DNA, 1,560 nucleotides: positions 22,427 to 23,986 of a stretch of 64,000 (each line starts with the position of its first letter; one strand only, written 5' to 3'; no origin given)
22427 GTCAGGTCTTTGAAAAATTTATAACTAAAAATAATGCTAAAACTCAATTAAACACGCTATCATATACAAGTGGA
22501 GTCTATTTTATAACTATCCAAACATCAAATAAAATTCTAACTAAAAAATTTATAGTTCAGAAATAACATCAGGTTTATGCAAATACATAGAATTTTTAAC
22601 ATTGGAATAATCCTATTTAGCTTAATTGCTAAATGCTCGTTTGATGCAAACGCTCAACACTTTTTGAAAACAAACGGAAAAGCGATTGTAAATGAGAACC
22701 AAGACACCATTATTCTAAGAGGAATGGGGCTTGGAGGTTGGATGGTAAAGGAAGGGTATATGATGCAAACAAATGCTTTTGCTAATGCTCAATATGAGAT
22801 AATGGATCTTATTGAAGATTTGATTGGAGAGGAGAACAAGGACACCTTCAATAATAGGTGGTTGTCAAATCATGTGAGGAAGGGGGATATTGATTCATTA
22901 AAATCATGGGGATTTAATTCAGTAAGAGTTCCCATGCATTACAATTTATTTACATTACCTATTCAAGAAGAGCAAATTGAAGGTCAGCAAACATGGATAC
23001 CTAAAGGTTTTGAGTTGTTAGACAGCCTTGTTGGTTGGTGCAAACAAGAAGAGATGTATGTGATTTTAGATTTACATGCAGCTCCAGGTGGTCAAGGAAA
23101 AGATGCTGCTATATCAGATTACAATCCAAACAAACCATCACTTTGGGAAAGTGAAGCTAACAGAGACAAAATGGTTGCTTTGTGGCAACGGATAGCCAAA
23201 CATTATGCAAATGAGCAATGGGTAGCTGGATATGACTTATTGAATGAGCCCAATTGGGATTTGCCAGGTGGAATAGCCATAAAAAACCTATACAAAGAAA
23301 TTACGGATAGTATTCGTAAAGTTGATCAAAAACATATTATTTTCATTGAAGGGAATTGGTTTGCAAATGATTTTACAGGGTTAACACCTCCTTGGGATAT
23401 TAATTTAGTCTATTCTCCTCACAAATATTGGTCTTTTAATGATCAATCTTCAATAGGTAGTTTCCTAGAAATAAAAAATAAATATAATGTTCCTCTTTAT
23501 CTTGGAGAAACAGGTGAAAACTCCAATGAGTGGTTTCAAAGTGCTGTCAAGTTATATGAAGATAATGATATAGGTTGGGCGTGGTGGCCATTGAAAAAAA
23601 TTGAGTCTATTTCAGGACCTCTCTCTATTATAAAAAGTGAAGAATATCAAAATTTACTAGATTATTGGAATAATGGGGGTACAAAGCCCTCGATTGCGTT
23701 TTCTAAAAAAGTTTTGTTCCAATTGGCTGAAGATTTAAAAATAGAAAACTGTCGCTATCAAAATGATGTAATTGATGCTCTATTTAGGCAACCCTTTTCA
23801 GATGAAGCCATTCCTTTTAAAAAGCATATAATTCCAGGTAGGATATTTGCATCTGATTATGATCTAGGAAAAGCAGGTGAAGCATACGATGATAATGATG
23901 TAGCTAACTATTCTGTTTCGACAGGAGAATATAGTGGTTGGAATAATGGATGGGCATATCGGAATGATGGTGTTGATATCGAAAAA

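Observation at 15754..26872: Regulator-less, non-canonical beta-glucan-type PUL with half of its products routed through the T9SS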

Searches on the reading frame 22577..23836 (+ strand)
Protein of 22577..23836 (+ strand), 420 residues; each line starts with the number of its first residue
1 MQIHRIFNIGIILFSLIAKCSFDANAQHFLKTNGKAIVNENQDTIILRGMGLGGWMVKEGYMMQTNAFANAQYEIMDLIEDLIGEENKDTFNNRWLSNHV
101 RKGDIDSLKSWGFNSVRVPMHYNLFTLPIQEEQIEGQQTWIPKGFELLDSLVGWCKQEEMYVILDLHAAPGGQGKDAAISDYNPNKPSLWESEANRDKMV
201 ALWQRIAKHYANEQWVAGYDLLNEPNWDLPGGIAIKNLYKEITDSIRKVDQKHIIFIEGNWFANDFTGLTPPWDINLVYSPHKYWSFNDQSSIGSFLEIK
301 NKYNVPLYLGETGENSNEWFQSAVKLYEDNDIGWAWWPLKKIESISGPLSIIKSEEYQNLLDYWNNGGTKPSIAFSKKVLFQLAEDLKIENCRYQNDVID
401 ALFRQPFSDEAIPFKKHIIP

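Call 11: find_homologous_proteins(query=window:22577-23836:+, max_evalue=1e-10)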
Query window:22577-23836:+ (420 aa): 7561 proteins with E <= 1e-10 among 8000 candidates; the best 120 are listed.
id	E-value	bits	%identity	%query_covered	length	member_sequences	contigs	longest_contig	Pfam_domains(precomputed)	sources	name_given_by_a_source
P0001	5.8e-212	723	73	97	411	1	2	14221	PF00150.25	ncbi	ncbi:MAG: endoglucanase, partial [Paraglaciecola sp.]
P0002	4.8e-208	710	74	94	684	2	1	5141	PF00150.25,PF18099.8,PF03422.22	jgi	jgi:endoglucanase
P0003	4.6e-198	677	68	98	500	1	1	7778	PF00150.25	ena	-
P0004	3.3e-195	667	69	98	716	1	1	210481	PF00150.25,PF18099.8,PF03422.22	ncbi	-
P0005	1.4e-187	642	64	98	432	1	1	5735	PF00150.25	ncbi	ncbi:MAG: glycosyl hydrolase family 5, partial [Bacteroidetes bacterium]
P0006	7.0e-185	633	63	100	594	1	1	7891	PF00150.25,PF18099.8,PF03422.22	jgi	-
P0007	8.0e-185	633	64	97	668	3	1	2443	PF00150.25,PF18099.8,PF18962.8,PF03422.22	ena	-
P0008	5.8e-184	630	66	98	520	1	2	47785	PF00150.25,PF03422.22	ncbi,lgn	-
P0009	1.9e-183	629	63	99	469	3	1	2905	PF00150.25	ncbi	ncbi:MAG: cellulase family glycosylhydrolase, partial [Bacteroidota bacterium]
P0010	2.3e-182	625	93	68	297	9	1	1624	PF00150.25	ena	-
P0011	6.9e-181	620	65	95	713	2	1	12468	PF00150.25,PF18099.8,PF03422.22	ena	-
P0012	1.3e-180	619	65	94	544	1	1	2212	PF00150.25,PF03422.22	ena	-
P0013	2.1e-180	619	64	95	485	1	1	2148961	PF00150.25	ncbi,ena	-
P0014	2.3e-180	618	65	95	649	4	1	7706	PF00150.25,PF18099.8,PF03422.22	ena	-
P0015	5.8e-180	617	63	97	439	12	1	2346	PF00150.25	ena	-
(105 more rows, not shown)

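Call 20: find_related_loci(query=window:22577-23836:+, collection=genome_contigs, flank=10000)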
Query window:22577-23836:+ (420 aa) in genome_contigs; peptide patterns used: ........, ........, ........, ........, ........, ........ (x = any residue, [..] = any of these).
531 stretches matched a pattern; 502 encode a relative of the query (tblastn E <= 1e-3); the best 80 are kept; 80 distinct loci.
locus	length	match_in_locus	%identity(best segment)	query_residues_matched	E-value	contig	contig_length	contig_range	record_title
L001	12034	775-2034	94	1-420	0e+0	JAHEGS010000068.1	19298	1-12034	MAG: Bacteroidetes bacterium isolate Ww421 NODE_2961_length_19298_cov_4.206862, whole genome shotgun sequence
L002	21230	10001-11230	91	11-420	0e+0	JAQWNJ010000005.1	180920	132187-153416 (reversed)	MAG: Bacteroidia bacterium isolate cluster2_bin.177 k141_642065, whole genome shotgun sequence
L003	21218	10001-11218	85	15-420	0e+0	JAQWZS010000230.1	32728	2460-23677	MAG: Bacteroidia bacterium isolate cluster3_bin.89 k119_563721, whole genome shotgun sequence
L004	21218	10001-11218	73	9-414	0e+0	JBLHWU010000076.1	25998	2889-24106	MAG: Saprospiraceae bacterium isolate 3300046534_148 Ga0491194_0003225, whole genome shotgun sequence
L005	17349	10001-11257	72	1-420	0e+0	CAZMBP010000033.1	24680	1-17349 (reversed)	MAG TPA_asm: uncultured Saprospiraceae bacterium isolate SRP182702_co1_307 genome assembly, contig: k141_2961454, whole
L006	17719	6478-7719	71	4-420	0e+0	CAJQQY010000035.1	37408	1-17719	MAG: uncultured Saprospiraceae bacterium isolate 3_20180529_Bin_METABAT_102_1 genome assembly, contig: c_000002403129, w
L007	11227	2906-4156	71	1-420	0e+0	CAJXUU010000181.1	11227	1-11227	MAG TPA_asm: uncultured Saprospirales bacterium isolate SRR3933377_bin.16_MetaBAT_v2.12.1_MAG genome assembly, contig: N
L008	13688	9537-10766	70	11-420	0e+0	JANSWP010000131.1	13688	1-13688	MAG: Bacteroidetes bacterium isolate bin.2 k141_523857_length_13688_cov_21.0000, whole genome shotgun sequence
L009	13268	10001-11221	69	12-420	0e+0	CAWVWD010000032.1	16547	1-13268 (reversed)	MAG TPA_asm: uncultured Saprospiraceae bacterium isolate ERR3589580_concoct_86 genome assembly, contig: ERZ7462777.2608,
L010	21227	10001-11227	72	12-420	0e+0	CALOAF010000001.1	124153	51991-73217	MAG: uncultured Anaerolineaceae bacterium isolate HOU_bin.0089 genome assembly, contig: contig_16497, whole genome shotg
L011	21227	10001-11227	70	12-420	0e+0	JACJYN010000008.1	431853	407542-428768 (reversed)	MAG: Lewinellaceae bacterium isolate HK-STAS-BACT-39 HK-STAS-BACT-39_8, whole genome shotgun sequence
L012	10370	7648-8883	70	9-420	0e+0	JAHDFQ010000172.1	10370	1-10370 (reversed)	MAG: Saprospiraceae bacterium isolate MAG-26 ND_3989, whole genome shotgun sequence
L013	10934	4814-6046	70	9-420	0e+0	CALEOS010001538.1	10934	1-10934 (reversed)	MAG TPA_asm: uncultured Lewinella sp. isolate SRR3933179_bin.2_CONCOCT_v1.1_MAG genome assembly, contig: ERZ1743968.862,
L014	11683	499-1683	71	26-420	0e+0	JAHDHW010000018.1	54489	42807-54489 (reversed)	MAG: Saprospiraceae bacterium isolate MAG-79 RZ_1614, whole genome shotgun sequence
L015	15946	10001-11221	69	12-420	0e+0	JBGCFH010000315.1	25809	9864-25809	MAG: Saprospiraceae bacterium isolate SGMAG-26 contig315, whole genome shotgun sequence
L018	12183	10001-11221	67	12-420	0e+0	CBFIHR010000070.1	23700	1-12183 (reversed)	MAG: Saprospiraceae bacterium isolate Co_bin_797_strict genome assembly, contig: Co_bin_797_strict_c70, whole genome sho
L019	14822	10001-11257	67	3-420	0e+0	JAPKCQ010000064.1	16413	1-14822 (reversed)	MAG: Lewinella sp. isolate ANT-68 NODE_306_length_16413_cov_7.591698, whole genome shotgun sequence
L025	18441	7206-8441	67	5-420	0e+0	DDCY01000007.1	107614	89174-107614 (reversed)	MAG TPA_asm: Saprospiraceae bacterium UBA1994 UBA1994_contig_16174, whole genome shotgun sequence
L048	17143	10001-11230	65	11-420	0e+0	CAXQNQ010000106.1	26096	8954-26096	MAG: Mesoflavibacter profundi isolate 3um_A1B0801_1.55 genome assembly, contig: k127_487657, whole genome shotgun sequen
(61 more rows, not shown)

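Call 23: search_protein_families(library=pfam, proteins=[L002:153-3107:+, L002:12737-14581:+, L005:7289-9688:+, L005:12800-13660:+, L025:9936-11114:+, L025:14690-16387:+, L048:13-2583:+, L048:12767-13675:+, L019:6-2465:+, L018:5014-5883:+], max_evalue=0.001)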
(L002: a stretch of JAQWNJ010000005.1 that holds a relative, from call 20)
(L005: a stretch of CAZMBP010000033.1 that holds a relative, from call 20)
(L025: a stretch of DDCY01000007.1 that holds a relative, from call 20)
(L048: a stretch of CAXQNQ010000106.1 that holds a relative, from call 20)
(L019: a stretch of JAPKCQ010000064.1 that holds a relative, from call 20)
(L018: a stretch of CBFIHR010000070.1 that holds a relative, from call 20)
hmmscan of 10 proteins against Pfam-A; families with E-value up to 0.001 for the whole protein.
L002:153-3107:+ (984 aa): 6 families
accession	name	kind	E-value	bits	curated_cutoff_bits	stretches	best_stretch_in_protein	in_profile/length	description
PF07494.17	Reg_prop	-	1.3e-53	172.5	20.4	4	551-574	1-24/24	Two component regulator propeller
PF08450.18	SGL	-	1e-09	38.8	26.3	0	468-540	49-119/246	SMP-30/Gluconolactonase/LRE-like region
PF07495.19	Y_Y_Y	-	2.6e-08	34.1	26.6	1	742-780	10-47/65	Y_Y_Y domain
PF23748.1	Beta-prop_LRRK2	-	2.5e-07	30.4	26.9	0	528-577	245-296/359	LRRK2 beta propeller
PF15533.11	Ntox33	-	6.4e-05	23.8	28.4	0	92-105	38-51/65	Bacterial toxin 33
PF23743.1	Beta-prop_BBS7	-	0.00015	21.6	27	0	179-339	130-292/299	BBS7 beta-propeller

L002:12737-14581:+ (614 aa): 2 families
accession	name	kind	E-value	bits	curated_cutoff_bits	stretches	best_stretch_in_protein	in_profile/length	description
PF00933.27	Glyco_hydro_3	-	2e-66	225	27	1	58-365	1-315/316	Glycosyl hydrolase family 3 N terminal domain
PF01915.27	Glyco_hydro_3_C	-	5.2e-41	141.3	31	1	403-614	1-200/200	Glycosyl hydrolase family 3 C-terminal domain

L005:7289-9688:+ (799 aa): 9 families
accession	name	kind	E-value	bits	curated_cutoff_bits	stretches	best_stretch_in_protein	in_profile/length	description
PF03422.21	CBM_6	-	3.2e-51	173.3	28.9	2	33-149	1-123/125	Carbohydrate binding module (family 6)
PF18099.7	CBM_35_2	-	8.2e-23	81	23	2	45-148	7-111/112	Carbohydrate binding module (family 35)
PF00722.28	Glyco_hydro_16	-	2.3e-22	79.8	22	1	281-476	6-174/175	Glycosyl hydrolases family 16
PF00041.27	fn3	-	3.4e-16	59.7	25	2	493-568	2-82/84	Fibronectin type III domain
PF18962.6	Por_Secre_tail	-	1.1e-09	38.9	27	1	724-797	1-74/75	Secretion system C-terminal sorting domain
PF03935.22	SKN1_KRE6_Sbg1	-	7.5e-08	31.7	30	1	242-347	111-222/501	Beta-glucan synthesis-associated protein SKN1/KRE6/Sbg1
PF16990.11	CBM_35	-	1.5e-05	25.8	28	0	585-691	3-106/121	Carbohydrate binding module (family 35)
PF25059.1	FN3_DSCAM-DSCAML_C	-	7.2e-05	23.5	39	0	205-236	43-74/89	DSCAM/DSCAML C-terminal Fn3-like domain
PF00028.23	Cadherin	-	0.00027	21.7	28.8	0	218-242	65-91/93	Cadherin domain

L005:12800-13660:+ (286 aa): 1 family
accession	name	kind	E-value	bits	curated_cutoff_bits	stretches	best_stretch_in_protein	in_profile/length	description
PF00722.28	Glyco_hydro_16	-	8.7e-07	29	22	1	103-253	21-147/175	Glycosyl hydrolases family 16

L025:9936-11114:+ (392 aa): 5 families
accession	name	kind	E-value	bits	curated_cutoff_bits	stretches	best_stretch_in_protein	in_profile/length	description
PF18962.6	Por_Secre_tail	-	5.3e-08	33.5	27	1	327-386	3-66/75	Secretion system C-terminal sorting domain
PF10503.15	Esterase_PHB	-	2.4e-07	30.7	23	1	57-216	3-155/219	Esterase PHB depolymerase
PF02230.22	Abhydrolase_2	-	5.1e-07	30.2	23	1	70-221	13-174/217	Phospholipase/Carboxylesterase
PF00756.26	Esterase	-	7.1e-06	26.4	22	1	60-192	13-149/251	Putative esterase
PF00326.27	Peptidase_S9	-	0.00039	20.4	22.6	1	149-192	56-98/213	Prolyl oligopeptidase family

L025:14690-16387:+ (565 aa): 3 families
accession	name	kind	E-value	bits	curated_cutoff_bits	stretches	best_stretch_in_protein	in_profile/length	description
PF00749.27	tRNA-synt_1c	-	3.8e-105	351.7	23.4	1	36-344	2-313/314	tRNA synthetases class I (E and Q), catalytic domain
PF03950.23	tRNA-synt_1c_C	-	2.6e-25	88.9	23.9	1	347-446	1-90/91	tRNA synthetases class I (E and Q), anti-codon binding domain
PF20974.2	tRNA-synt_1c_C2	-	3e-19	69.9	23.9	1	464-539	1-69/69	tRNA synthetases class I (E and Q), anti-codon binding domain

L048:13-2583:+ (856 aa): 5 families
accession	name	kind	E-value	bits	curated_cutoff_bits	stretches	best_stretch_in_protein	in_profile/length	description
PF07494.17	Reg_prop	-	3.4e-37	122.1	20.4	2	467-488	1-22/24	Two component regulator propeller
PF23748.1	Beta-prop_LRRK2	-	3e-06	26.9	26.9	0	243-302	270-328/359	LRRK2 beta propeller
PF07495.19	Y_Y_Y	-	7e-06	26.3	26.6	1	613-655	9-50/65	Y_Y_Y domain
PF08450.18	SGL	-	0.00013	22.1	26.3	0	311-412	16-117/246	SMP-30/Gluconolactonase/LRE-like region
PF08281.18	Sigma70_r4_2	-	0.00077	19.5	25.7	0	787-836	4-54/54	Sigma-70, region 4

L048:12767-13675:+ (302 aa): 1 family
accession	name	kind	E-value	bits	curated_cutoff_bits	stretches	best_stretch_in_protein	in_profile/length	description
PF00149.33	Metallophos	-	2.8e-11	44.6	21.5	1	4-139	5-115/191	Calcineurin-like phosphoesterase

L019:6-2465:+ (819 aa): 6 families
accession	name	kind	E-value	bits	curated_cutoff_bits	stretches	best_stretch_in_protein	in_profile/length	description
PF07494.17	Reg_prop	-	3.3e-46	149.8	20.4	3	386-408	2-24/24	Two component regulator propeller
PF07495.19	Y_Y_Y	-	6.9e-11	42.3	26.6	1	566-612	1-46/65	Y_Y_Y domain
PF16819.11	DUF5074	-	3.2e-09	36.7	27.2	0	66-195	104-203/353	Domain of unknown function (DUF5074)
PF23748.1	Beta-prop_LRRK2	-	3e-06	26.9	26.9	0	197-235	268-306/359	LRRK2 beta propeller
PF08450.18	SGL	-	1.1e-05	25.6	26.3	0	73-175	15-106/246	SMP-30/Gluconolactonase/LRE-like region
PF00196.25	GerE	-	0.00024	21.1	23.5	1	757-810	3-56/57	Bacterial regulatory proteins, luxR family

L018:5014-5883:+ (289 aa): 1 family
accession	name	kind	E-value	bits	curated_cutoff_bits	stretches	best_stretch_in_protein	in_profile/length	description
PF00722.28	Glyco_hydro_16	-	1.9e-06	27.9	22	1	97-254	28-149/175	Glycosyl hydrolases family 16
